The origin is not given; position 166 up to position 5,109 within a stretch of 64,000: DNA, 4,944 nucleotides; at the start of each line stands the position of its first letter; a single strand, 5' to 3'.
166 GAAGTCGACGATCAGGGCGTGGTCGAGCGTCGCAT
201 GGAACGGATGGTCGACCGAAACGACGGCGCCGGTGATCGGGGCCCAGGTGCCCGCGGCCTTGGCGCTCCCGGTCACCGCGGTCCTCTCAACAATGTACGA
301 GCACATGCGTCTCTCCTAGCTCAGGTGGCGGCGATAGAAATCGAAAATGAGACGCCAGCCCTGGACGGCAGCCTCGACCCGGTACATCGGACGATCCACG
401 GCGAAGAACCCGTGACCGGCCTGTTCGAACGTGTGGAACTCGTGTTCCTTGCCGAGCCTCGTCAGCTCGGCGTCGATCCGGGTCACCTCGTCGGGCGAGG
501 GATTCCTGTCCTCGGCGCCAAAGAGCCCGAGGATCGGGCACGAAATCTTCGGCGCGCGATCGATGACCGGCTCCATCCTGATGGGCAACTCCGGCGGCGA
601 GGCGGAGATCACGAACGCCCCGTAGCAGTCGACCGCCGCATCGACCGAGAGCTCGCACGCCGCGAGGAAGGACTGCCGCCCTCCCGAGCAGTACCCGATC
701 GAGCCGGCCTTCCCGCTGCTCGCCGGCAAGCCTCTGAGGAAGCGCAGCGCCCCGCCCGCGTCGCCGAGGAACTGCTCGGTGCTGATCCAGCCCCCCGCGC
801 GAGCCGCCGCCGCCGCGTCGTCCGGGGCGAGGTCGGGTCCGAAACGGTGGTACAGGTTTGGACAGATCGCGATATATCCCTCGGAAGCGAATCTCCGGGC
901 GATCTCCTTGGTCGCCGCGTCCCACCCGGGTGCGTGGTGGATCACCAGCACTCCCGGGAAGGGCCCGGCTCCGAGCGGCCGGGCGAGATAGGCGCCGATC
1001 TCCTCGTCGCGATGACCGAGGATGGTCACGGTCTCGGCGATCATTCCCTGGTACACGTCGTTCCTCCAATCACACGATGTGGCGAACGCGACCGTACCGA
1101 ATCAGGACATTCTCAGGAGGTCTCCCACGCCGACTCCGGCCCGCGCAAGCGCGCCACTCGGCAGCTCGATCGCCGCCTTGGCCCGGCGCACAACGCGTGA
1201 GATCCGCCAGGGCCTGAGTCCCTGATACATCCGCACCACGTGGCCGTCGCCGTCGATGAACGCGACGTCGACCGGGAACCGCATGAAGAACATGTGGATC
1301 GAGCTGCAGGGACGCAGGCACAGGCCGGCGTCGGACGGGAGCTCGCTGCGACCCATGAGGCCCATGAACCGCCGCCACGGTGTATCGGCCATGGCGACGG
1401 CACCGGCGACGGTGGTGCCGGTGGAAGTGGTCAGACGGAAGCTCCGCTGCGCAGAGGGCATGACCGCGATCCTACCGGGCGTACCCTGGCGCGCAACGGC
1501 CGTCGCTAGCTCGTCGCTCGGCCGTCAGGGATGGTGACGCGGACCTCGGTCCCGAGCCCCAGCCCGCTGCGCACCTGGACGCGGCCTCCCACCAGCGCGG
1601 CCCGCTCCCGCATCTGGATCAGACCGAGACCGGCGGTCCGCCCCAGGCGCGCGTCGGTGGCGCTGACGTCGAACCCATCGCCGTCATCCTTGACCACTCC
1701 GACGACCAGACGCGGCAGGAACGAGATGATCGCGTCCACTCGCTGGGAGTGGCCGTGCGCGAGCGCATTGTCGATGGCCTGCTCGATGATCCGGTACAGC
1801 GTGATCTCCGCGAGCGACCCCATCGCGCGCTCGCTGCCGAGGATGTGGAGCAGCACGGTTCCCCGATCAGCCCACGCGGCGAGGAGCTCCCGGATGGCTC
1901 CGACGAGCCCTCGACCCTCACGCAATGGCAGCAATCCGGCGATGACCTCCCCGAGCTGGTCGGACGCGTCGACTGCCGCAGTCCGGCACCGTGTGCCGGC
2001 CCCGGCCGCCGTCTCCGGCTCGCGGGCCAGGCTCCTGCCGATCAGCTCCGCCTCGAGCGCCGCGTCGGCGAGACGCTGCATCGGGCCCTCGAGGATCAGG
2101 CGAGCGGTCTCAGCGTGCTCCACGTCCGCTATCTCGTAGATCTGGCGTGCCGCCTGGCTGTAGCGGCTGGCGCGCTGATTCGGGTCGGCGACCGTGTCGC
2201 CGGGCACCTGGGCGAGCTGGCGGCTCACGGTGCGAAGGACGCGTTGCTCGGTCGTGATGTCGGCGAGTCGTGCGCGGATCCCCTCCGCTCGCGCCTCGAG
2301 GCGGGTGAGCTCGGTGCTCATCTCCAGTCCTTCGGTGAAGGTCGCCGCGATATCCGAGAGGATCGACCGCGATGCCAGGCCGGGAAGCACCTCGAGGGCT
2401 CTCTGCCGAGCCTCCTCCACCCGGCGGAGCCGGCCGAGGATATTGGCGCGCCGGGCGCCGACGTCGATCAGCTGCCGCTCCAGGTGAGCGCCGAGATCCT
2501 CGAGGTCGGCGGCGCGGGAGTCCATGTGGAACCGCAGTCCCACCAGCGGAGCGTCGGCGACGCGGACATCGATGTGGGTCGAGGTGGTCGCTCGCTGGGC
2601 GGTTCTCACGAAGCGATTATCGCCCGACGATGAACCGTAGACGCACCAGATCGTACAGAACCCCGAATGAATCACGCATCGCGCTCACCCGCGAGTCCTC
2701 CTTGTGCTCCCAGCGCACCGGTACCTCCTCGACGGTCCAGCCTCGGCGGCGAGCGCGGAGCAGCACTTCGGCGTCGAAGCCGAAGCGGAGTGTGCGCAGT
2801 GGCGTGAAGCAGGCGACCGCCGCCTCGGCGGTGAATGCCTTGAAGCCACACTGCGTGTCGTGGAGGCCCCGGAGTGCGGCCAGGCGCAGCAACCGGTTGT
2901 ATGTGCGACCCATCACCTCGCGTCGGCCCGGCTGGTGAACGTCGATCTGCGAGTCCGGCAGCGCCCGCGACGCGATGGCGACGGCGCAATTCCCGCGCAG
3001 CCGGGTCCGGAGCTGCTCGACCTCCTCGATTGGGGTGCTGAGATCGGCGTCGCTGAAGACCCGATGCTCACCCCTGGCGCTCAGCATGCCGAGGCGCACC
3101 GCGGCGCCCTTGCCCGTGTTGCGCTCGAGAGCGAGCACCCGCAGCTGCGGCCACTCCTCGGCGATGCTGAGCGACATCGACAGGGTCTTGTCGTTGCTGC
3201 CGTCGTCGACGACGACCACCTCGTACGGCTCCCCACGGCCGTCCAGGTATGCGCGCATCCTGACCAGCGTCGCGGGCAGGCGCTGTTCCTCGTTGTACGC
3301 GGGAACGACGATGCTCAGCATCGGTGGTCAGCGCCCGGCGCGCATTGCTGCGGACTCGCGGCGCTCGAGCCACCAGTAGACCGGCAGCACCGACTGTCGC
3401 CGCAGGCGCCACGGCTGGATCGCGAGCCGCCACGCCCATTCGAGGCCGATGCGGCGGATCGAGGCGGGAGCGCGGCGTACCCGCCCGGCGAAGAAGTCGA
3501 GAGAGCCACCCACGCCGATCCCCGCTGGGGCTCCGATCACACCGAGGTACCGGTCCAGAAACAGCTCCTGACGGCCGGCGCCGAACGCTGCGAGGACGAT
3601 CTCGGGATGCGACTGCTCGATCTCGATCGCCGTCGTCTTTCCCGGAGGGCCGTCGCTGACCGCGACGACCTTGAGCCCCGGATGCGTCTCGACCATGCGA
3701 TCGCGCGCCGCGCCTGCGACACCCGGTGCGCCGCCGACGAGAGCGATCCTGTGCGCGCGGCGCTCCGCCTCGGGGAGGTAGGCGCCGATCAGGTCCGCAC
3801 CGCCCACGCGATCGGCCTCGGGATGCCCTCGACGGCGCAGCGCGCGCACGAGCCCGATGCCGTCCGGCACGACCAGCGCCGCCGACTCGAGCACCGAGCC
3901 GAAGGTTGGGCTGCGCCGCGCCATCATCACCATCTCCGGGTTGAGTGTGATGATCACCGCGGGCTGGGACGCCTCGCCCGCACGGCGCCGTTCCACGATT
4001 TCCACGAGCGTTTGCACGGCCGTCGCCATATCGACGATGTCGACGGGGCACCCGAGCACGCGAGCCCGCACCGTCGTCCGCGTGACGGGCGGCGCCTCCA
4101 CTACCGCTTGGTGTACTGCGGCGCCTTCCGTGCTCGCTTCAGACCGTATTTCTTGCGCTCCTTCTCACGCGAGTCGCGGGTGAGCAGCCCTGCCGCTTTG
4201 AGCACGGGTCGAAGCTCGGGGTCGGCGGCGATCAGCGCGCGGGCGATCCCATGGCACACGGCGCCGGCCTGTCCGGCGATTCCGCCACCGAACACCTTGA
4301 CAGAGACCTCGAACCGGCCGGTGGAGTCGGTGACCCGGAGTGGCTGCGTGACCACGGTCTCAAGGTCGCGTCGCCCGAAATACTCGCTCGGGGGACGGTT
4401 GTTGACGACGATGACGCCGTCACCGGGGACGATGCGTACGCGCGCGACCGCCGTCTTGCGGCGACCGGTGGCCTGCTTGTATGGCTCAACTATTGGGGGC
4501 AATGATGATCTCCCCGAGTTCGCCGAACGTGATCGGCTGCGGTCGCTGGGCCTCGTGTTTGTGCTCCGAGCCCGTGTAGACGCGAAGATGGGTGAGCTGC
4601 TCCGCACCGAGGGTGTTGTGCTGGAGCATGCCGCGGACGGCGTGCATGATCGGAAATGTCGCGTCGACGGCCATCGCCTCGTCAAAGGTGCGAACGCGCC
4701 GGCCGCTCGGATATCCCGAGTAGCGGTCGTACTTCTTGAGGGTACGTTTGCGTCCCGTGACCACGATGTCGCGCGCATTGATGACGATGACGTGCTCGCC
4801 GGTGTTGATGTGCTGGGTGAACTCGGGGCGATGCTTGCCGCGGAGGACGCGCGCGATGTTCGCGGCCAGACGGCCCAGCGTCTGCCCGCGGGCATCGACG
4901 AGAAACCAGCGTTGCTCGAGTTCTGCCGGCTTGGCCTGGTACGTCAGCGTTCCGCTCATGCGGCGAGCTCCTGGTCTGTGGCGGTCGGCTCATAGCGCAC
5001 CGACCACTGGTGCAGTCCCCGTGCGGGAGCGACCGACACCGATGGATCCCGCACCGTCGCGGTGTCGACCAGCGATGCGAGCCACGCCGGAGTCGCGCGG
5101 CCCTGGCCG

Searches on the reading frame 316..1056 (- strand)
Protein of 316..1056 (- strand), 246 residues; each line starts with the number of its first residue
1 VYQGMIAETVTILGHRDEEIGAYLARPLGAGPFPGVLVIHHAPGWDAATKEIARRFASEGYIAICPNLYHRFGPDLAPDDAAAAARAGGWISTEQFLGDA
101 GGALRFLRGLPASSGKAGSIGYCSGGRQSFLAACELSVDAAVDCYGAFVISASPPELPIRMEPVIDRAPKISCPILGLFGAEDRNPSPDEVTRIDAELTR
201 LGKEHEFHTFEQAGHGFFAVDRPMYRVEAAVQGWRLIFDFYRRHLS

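Call 84: search_protein_families(library=pfam, proteins=[window:316-1056:-], max_evalue=0.001)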
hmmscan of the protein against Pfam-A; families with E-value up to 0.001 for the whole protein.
window:316-1056:- (246 aa): 3 families
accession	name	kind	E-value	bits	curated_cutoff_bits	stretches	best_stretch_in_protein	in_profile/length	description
PF01738.24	DLH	-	2e-41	142.4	21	1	20-244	1-216/217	Dienelactone hydrolase family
PF00326.27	Peptidase_S9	-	7e-05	22.9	22.6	1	171-228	143-199/213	Prolyl oligopeptidase family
PF07224.18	Chlorophyllase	-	9.7e-05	21.7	26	1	25-94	34-102/301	Chlorophyllase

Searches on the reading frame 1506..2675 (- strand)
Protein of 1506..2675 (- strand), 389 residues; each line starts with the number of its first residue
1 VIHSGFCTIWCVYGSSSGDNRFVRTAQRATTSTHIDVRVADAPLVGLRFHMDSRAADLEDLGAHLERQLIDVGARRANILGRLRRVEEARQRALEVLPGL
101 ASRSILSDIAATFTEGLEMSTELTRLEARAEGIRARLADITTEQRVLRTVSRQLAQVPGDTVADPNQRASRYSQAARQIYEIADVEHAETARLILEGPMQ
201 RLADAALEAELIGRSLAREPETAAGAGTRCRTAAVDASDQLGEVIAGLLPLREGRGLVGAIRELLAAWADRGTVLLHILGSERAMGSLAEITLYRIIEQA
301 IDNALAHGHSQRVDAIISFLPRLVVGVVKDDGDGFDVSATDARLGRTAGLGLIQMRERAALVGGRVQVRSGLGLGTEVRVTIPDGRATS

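Call 84: search_protein_families(library=pfam, proteins=[window:1506-2675:-], max_evalue=0.001)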
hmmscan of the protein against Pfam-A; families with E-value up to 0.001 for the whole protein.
window:1506-2675:- (389 aa): 1 family
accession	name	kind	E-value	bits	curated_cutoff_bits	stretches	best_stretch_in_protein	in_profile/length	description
PF02518.31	HATPase_c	-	1.2e-10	42.2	26.4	1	290-384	3-109/111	Histidine kinase-, DNA gyrase B-, and HSP90-like ATPase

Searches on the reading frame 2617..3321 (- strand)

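Call 84: search_protein_families(library=pfam, proteins=[window:2617-3321:-], max_evalue=0.001)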
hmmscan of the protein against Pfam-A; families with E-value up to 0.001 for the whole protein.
window:2617-3321:- (234 aa): 3 families
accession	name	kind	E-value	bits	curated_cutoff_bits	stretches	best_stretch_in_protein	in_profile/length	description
PF00535.33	Glycos_transf_2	-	8.1e-27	94.6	23.3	1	3-167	1-163/168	Glycosyl transferase family 2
PF13641.12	Glyco_tranf_2_3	-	6.7e-07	30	27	1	2-202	3-206/230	Glycosyltransferase like family 2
PF10111.15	Glyco_tranf_2_2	-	0.0001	22.3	27.3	1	3-99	1-97/276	Glycosyltransferase like family 2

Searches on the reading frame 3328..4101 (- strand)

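Call 84: search_protein_families(library=pfam, proteins=[window:3328-4101:-], max_evalue=0.001)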
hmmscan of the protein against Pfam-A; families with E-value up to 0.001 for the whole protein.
window:3328-4101:- (257 aa): 1 family
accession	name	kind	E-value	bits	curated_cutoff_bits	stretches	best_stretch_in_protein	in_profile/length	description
PF03808.19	Glyco_tran_WecG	-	4.4e-46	157.2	27.4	1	74-236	1-167/168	Glycosyl transferase WecG/TagA/CpsF family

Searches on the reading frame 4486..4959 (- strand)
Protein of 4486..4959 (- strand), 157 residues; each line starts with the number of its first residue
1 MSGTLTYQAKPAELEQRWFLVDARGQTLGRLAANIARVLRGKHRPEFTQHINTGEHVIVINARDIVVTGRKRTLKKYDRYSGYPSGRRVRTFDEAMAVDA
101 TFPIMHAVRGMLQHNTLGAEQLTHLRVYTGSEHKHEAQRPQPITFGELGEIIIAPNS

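Call 84: search_protein_families(library=pfam, proteins=[window:4486-4959:-], max_evalue=0.001)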
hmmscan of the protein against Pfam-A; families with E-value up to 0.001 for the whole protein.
window:4486-4959:- (157 aa): 1 family
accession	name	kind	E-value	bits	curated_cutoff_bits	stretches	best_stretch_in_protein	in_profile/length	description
PF00572.24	Ribosomal_L13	-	5.6e-39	133.4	23.8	1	17-134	2-119/119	Ribosomal protein L13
